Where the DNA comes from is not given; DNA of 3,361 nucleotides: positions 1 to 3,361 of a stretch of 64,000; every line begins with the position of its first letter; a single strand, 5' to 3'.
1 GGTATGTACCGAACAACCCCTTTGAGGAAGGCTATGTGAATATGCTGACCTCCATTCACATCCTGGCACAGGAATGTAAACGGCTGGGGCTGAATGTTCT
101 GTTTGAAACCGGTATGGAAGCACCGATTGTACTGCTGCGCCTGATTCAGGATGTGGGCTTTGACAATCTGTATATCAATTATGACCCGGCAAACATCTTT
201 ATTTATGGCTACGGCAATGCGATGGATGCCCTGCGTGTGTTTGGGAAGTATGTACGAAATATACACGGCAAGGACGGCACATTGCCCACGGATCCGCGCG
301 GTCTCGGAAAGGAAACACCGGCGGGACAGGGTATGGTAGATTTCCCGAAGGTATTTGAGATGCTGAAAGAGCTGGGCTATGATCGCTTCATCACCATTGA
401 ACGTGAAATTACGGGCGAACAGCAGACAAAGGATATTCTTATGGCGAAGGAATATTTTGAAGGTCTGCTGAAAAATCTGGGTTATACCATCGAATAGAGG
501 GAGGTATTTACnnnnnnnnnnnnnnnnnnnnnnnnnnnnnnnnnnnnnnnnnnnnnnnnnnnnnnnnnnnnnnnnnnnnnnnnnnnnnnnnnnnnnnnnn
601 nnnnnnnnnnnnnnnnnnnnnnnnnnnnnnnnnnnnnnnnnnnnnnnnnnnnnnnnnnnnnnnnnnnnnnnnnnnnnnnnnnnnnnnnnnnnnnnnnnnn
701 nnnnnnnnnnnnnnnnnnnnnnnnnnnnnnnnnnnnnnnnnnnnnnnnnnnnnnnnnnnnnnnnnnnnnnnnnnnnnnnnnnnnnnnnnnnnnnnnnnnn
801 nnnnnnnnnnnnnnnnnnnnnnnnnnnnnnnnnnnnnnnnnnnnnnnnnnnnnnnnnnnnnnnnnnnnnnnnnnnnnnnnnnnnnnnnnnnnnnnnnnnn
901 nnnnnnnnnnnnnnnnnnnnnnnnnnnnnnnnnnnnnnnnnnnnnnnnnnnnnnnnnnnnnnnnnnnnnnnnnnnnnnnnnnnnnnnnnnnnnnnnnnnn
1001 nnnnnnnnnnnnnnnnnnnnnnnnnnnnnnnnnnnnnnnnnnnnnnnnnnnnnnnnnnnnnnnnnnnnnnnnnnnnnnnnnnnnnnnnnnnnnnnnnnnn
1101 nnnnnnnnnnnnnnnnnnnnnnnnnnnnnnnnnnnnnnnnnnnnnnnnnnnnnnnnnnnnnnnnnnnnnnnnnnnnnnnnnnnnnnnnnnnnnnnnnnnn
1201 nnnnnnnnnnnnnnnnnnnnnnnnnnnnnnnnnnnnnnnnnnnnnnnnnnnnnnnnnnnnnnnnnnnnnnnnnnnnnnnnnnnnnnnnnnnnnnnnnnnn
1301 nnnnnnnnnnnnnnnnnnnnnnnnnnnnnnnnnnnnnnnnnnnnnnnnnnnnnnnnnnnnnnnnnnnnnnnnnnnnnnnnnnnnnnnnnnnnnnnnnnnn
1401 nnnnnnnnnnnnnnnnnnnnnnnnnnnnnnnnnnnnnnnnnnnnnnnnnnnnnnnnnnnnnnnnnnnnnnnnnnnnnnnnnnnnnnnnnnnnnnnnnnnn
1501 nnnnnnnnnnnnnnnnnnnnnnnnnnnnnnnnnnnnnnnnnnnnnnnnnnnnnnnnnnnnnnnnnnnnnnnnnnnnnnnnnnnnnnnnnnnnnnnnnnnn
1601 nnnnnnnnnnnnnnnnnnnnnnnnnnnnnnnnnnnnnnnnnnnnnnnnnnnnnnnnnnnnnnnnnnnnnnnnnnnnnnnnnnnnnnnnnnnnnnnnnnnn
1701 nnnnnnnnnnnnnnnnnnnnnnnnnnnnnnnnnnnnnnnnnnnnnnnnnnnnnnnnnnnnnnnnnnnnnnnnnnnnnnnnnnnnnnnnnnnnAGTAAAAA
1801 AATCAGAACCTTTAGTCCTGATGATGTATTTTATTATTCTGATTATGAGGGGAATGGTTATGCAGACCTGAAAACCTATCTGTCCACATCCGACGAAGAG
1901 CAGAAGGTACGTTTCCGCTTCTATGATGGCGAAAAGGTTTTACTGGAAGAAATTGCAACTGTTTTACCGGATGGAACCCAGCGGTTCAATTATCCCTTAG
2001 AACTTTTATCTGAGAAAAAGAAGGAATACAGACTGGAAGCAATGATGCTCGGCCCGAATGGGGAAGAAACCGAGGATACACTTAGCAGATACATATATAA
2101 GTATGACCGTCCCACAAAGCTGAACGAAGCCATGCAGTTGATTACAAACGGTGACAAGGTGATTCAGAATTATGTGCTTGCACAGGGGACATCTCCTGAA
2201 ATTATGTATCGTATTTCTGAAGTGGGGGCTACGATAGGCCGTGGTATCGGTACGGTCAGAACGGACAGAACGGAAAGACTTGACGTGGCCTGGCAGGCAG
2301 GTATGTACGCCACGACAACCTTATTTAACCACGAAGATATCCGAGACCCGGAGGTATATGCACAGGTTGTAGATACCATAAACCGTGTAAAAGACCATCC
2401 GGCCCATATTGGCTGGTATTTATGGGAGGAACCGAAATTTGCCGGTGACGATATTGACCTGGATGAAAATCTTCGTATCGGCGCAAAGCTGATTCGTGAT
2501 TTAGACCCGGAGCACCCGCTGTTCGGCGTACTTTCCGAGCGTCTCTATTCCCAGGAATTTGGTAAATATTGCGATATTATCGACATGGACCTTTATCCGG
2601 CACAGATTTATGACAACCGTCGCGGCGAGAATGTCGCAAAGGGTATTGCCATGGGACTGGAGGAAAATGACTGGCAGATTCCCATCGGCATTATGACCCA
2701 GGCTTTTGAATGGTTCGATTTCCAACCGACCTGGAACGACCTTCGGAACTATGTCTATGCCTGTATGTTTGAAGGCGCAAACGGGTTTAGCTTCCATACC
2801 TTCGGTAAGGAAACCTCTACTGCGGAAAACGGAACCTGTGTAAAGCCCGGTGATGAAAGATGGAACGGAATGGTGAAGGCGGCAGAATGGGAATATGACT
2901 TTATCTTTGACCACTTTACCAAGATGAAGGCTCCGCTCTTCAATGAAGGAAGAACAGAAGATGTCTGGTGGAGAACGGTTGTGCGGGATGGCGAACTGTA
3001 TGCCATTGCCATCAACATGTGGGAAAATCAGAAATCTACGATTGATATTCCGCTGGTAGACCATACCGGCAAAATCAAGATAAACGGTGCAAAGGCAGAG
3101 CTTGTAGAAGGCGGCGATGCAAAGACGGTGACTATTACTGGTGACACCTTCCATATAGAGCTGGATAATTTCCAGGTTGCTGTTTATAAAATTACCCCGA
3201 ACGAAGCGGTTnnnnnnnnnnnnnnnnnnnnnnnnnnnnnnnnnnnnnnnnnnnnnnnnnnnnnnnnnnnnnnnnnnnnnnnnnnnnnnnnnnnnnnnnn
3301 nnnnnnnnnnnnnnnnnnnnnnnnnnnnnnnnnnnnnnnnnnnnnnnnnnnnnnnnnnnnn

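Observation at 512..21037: A ~20.5-kb co-directional locus built from a paralogous family of giant SLH-anchored CBM/TIM-barrel proteins, with no transporter gene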

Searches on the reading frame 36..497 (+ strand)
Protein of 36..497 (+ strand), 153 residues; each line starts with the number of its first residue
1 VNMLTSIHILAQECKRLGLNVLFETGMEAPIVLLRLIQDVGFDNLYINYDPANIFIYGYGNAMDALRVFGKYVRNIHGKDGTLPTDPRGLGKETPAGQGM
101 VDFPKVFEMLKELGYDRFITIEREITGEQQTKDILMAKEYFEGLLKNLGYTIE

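Call 4: search_protein_families(library=pfam, proteins=[window:36-497:+], max_evalue=0.01)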
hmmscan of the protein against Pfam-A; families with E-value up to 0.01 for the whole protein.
window:36-497:+ (153 aa): 1 family
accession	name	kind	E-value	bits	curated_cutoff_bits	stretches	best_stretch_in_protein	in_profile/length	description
PF01261.30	AP_endonuc_2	-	4.6e-19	69.5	31.1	1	3-131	104-239/249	Xylose isomerase-like TIM barrel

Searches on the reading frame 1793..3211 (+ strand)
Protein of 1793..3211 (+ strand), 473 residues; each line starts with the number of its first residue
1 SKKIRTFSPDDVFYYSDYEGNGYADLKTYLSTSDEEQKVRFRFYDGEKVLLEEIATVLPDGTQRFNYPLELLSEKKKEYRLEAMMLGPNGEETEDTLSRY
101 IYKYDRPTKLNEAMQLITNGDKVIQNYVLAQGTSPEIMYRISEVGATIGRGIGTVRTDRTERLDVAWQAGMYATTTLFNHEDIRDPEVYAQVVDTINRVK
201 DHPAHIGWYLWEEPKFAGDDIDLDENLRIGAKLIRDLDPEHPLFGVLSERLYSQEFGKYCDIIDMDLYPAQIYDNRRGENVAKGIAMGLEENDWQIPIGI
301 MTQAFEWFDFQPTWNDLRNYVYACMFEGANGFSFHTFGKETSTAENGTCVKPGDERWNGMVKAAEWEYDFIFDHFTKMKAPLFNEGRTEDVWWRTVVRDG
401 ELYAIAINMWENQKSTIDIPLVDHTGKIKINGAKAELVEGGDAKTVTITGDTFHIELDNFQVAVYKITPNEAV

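Call 11: find_homologous_proteins(query=window:1793-3211:+)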
Query seq(473 aa) (473 aa): 2 proteins with E <= 0.001 among 6118 candidates.
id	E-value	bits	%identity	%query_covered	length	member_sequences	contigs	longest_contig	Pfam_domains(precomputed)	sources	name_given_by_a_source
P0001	1.5e-49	187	63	29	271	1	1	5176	PF11443.14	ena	-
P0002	4.6e-19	86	72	14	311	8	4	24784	PF00395.26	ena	-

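Call 26: predict_structure(alignment_id=A2)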
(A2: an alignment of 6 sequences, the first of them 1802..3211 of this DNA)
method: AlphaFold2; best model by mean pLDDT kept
length: 470 residues; sequences in the alignment: 6
mean_pLDDT: 79.4   pTM: 0.77
mean pLDDT of the five models: 79.4, 78.5, 77.3, 76.1, 74.2
residues with pLDDT >= 90: 169; 70-90: 176; 50-70: 98; < 50: 27
segments of 3 or more residues with pLDDT < 50: 299-305, 335-347, 354-356
pLDDT, mean of each block of 10 residues (from residue 1): 89 93 77 87 97 91 96 96 90 94 91 82 61 66 57 70 84 80 89 91 80 67 89 93 66 81 59 73 74 60 52 76 74 49 47 51 67 77 92 90 89 94 91 86 90 90 88
secondary structure, 60 per line:
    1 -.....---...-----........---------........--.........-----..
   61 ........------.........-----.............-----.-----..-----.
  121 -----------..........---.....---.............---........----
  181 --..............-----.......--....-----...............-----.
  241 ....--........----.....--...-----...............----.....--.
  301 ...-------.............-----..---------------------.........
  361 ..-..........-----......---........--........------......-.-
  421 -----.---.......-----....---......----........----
elements in order: E2-6 E10-12 E18-25 E35-42 E45-53 E59-65 E75-83 E89-101 H132-141 E145-149 H153-165 E169-176 H183-196 E202-208 H211-214 H220-234 E240-244 H247-254 E259-263 H274-288 E293-297 H300-303 H311-323 H352-362 H364-373 E379-384 E388-395 E398-405 E412-417 E430-436 E442-445 E449-454 E459-466

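Call 33: find_related_loci(query=A2, collection=genome_contigs, flank=10000)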
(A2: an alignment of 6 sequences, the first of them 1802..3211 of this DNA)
Query A2 (470 aa) in genome_contigs; peptide patterns used: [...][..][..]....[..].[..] (x = any residue, [..] = any of these).
433 stretches matched a pattern; 53 encode a relative of the query (tblastn E <= 1e-3); 50 distinct loci.
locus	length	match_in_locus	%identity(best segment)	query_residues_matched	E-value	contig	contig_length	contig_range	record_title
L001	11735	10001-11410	97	1-470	0e+0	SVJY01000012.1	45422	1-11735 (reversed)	MAG: Oscillospiraceae bacterium isolate SIG447 NODE_18274_length_45422_cov_2.066497, whole genome shotgun sequence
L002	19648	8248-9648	70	1-467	0e+0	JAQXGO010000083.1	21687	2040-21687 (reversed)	MAG: Clostridia bacterium isolate SUG1177 k141_5755551, whole genome shotgun sequence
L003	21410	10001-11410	75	1-470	0e+0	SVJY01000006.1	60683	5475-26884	MAG: Oscillospiraceae bacterium isolate SIG447 NODE_11926_length_60683_cov_1.977046, whole genome shotgun sequence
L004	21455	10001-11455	45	4-468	6e-121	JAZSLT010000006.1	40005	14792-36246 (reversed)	MAG: Clostridia bacterium isolate T1900044557_TS20190023.MAGScoT_cleanbin_000010 SGB_315_k141_2045982, whole genome shot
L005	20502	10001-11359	28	7-466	1e-45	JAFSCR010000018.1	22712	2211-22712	MAG: Clostridia bacterium isolate RGIG3022 Goat_Rectum-3__c512031, whole genome shotgun sequence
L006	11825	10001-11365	27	7-470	1e-45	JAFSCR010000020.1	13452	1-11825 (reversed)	MAG: Clostridia bacterium isolate RGIG3022 Goat_Rectum-3__c523605, whole genome shotgun sequence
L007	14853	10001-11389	27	1-470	3e-45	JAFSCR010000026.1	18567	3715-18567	MAG: Clostridia bacterium isolate RGIG3022 Goat_Rectum-3__c662078, whole genome shotgun sequence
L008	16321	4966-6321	29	7-467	1e-52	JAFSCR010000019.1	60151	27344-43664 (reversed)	MAG: Clostridia bacterium isolate RGIG3022 Goat_Rectum-3__c513338, whole genome shotgun sequence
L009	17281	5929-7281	29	7-470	7e-51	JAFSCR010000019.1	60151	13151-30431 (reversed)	MAG: Clostridia bacterium isolate RGIG3022 Goat_Rectum-3__c513338, whole genome shotgun sequence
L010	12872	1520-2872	26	7-470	5e-41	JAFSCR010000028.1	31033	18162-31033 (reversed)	MAG: Clostridia bacterium isolate RGIG3022 Goat_Rectum-3__c757917, whole genome shotgun sequence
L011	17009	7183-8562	27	3-469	4e-44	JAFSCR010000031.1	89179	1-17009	MAG: Clostridia bacterium isolate RGIG3022 Goat_Rectum-3__c794268, whole genome shotgun sequence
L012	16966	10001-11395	27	3-465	3e-39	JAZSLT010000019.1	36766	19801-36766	MAG: Clostridia bacterium isolate T1900044557_TS20190023.MAGScoT_cleanbin_000010 SGB_315_k141_908856, whole genome shotg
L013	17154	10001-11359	27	7-470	4e-39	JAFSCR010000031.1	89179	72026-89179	MAG: Clostridia bacterium isolate RGIG3022 Goat_Rectum-3__c794268, whole genome shotgun sequence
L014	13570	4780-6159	28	10-470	2e-40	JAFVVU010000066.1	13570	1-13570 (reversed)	MAG: Clostridia bacterium isolate RGIG5440 Sheep_Colon-5__c196437, whole genome shotgun sequence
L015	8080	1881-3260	26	4-464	2e-37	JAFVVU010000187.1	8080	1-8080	MAG: Clostridia bacterium isolate RGIG5440 Sheep_Colon-5__c513943, whole genome shotgun sequence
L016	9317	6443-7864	26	8-470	4e-36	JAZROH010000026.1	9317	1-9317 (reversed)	MAG: Clostridia bacterium isolate T1900045393_YK20190083.MAGScoT_cleanbin_000003 SGB_6944_k141_835717, whole genome shot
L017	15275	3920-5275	26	9-469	4e-36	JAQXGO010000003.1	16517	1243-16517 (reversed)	MAG: Clostridia bacterium isolate SUG1177 k141_4311213, whole genome shotgun sequence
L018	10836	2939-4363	26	8-466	3e-33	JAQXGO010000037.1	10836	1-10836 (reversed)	MAG: Clostridia bacterium isolate SUG1177 k141_3482857, whole genome shotgun sequence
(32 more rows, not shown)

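Call 35: search_protein_representatives(alignment_id=A2)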
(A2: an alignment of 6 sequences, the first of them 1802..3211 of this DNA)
Query: 6 sequences, 465 profile positions. Proteins with E-value up to 0.001 (for the whole library): 5985; up to 1e-10: 2500; up to 1e-30: 430. The best 150 are listed.
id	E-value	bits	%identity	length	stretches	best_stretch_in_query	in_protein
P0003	8.5e-189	644.5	-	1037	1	3-465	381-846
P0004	1.7e-176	604.0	-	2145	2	3-462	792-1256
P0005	1.4e-163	561.4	-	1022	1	1-465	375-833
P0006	1.5e-162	558.0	-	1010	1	1-463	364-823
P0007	2.9e-140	484.5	-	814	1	3-462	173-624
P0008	2.3e-139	481.6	-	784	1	3-402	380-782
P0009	7.6e-128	443.6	-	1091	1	4-463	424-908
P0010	3.2e-124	431.6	-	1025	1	2-465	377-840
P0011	8.5e-122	423.6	-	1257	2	3-437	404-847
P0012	4.4e-121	421.3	-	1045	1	4-464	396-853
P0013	3.6e-118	411.7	-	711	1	3-462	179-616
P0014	3.4e-117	408.4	-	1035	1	3-464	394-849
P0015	5.6e-116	404.4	-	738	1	2-461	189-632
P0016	5.0e-115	401.3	-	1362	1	4-450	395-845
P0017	5.4e-115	401.2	-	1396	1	3-463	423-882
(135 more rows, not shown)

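Call 52: search_protein_families(library=pfam, alignment_id=A5, max_evalue=0.001)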
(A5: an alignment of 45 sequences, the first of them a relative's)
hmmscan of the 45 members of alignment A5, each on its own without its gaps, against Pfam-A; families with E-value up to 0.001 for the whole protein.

A. member 1, P0003 (1037 aa): 2 families
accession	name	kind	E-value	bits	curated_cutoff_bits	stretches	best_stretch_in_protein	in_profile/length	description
PF00395.25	SLH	-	2e-26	92.1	20.8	3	915-955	2-42/44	S-layer homology domain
PF02018.23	CBM_4_9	-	4.7e-05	24.2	25.9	0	46-184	2-131/136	Carbohydrate binding domain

B. families by the number of members that match (of 45 scanned): 10 families
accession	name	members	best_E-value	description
PF02018.23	CBM_4_9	39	1.4e-52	Carbohydrate binding domain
PF00395.25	SLH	24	2.7e-33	S-layer homology domain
PF02836.23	Glyco_hydro_2_C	4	7.7e-10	Glycosyl hydrolases family 2, TIM barrel domain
PF22637.2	CBM_4_9_1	2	8e-05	BppA domain 1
PF04862.18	DUF642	1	3.1e-11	Protein of unknown function (DUF642)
PF25235.1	DUF7850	1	5.8e-05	Domain of unknown function (DUF7850)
PF22825.2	HpiC1-like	1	0.00015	HpiC1 cyclase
PF21466.3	GH101_dom-5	1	0.00033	Endo-alpha-N-acetylgalactosaminidase, domain 5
PF02449.21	Glyco_hydro_42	1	0.00047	Beta-galactosidase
PF00041.27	fn3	1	0.00086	Fibronectin type III domain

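Call 59: search_protein_families(library=pfam, alignment_id=A6, max_evalue=0.00001)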
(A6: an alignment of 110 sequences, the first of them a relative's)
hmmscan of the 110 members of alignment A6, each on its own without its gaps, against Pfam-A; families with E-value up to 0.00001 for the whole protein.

A. member 1, L001:375-1175:- (266 aa): 1 family
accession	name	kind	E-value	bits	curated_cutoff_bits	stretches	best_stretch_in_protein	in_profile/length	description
PF04962.18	KduI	-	7.5e-79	265.2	23.9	1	20-263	18-262/262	KduI/IolB family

B. families by the number of members that match (of 110 scanned): 146 families (the first 25 are shown)
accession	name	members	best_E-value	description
PF12833.13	HTH_18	7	4e-24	Helix-turn-helix domain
PF00165.29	HTH_AraC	7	4e-21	Bacterial regulatory helix-turn-helix proteins, AraC family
PF04055.27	Radical_SAM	6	1.8e-24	Radical SAM superfamily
PF02311.25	AraC_binding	5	3.9e-11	AraC-like ligand binding domain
PF00144.29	Beta-lactamase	4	1.7e-49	Beta-lactamase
PF07883.17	Cupin_2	4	6.2e-11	Cupin domain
PF01408.29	GFO_IDH_MocA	3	4.5e-16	Oxidoreductase family, NAD-binding Rossmann fold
PF03462.23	PCRF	2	1.5e-80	PCRF domain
PF00291.31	PALP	2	1.4e-73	Pyridoxal-phosphate dependent enzyme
PF00501.34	AMP-binding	2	1.1e-61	AMP-binding enzyme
PF21252.2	Glyco_hydro_109_C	2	1.6e-59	Glycosyl hydrolase 109, C-terminal domain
PF08245.18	Mur_ligase_M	2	7.3e-57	Mur ligase middle domain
PF00472.26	RF-1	2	1.3e-46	RF-1 domain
PF04607.23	RelA_SpoT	2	1.7e-44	Region found in RelA / SpoT proteins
PF00239.26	Resolvase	2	6.7e-42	Resolvase, N terminal domain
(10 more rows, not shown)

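Call 60: search_protein_families(library=pfam, proteins=[L001:5669-6757:+, L002:3902-4966:+, L002:2526-3731:+, L018:6420-7604:+, L017:9716-10894:+, L017:10925-11833:+, L004:12822-15122:+, L016:8370-9317:+, L005:12953-14452:+, L007:7325-8830:+], max_evalue=0.001)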
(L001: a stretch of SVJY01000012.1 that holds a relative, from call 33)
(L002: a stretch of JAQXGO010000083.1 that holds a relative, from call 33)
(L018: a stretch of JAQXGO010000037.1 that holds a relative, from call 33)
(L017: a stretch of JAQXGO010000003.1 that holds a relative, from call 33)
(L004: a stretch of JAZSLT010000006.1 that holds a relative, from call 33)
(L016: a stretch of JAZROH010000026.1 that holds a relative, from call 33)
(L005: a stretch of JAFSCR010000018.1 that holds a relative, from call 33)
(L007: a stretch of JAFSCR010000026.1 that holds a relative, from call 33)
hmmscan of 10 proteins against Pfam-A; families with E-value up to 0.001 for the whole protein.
L001:5669-6757:+ (362 aa): 1 family
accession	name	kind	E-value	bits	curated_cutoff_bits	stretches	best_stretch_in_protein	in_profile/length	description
PF02073.20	Peptidase_M29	-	0.00035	19.9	27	0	15-68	3-56/406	Thermophilic metalloprotease (M29)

L002:3902-4966:+ (354 aa): 0 families

L002:2526-3731:+ (401 aa): 1 family
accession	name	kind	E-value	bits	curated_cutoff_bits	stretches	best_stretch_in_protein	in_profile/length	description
PF00480.26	ROK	-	6.3e-50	170.8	22.9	1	95-389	13-291/294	ROK family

L018:6420-7604:+ (394 aa): 1 family
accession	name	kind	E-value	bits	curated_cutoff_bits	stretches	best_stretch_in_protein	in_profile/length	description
PF02018.23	CBM_4_9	-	0.00043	21.1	25.9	1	100-225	16-132/136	Carbohydrate binding domain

L017:9716-10894:+ (392 aa): 1 family
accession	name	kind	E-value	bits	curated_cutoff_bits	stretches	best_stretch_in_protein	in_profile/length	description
PF00144.29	Beta-lactamase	-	1.7e-49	169.2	27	1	16-373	12-313/329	Beta-lactamase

L017:10925-11833:+ (302 aa): 1 family
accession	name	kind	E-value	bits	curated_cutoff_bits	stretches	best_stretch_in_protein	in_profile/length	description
PF04616.20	Glyco_hydro_43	-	4e-06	26.8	32.2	1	27-167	14-144/288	Glycosyl hydrolases family 43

L004:12822-15122:+ (766 aa): 2 families
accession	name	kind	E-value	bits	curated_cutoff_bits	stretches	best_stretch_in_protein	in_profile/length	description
PF00990.26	GGDEF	-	3.2e-19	69.7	23.8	1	482-621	1-157/161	Diguanylate cyclase, GGDEF domain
PF13800.11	Sigma_reg_N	-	0.00059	20.5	26.3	0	2-49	3-51/91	Sigma factor regulator N-terminal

L016:8370-9317:+ (316 aa): 0 families

L005:12953-14452:+ (499 aa): 1 family
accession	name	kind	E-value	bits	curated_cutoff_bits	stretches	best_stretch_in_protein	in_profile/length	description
PF00144.29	Beta-lactamase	-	1.4e-20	74.1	27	1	25-190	5-177/329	Beta-lactamase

L007:7325-8830:+ (501 aa): 1 family
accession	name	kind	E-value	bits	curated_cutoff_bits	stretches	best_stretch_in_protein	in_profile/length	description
PF00144.29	Beta-lactamase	-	4.6e-20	72.5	27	1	33-194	9-178/329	Beta-lactamase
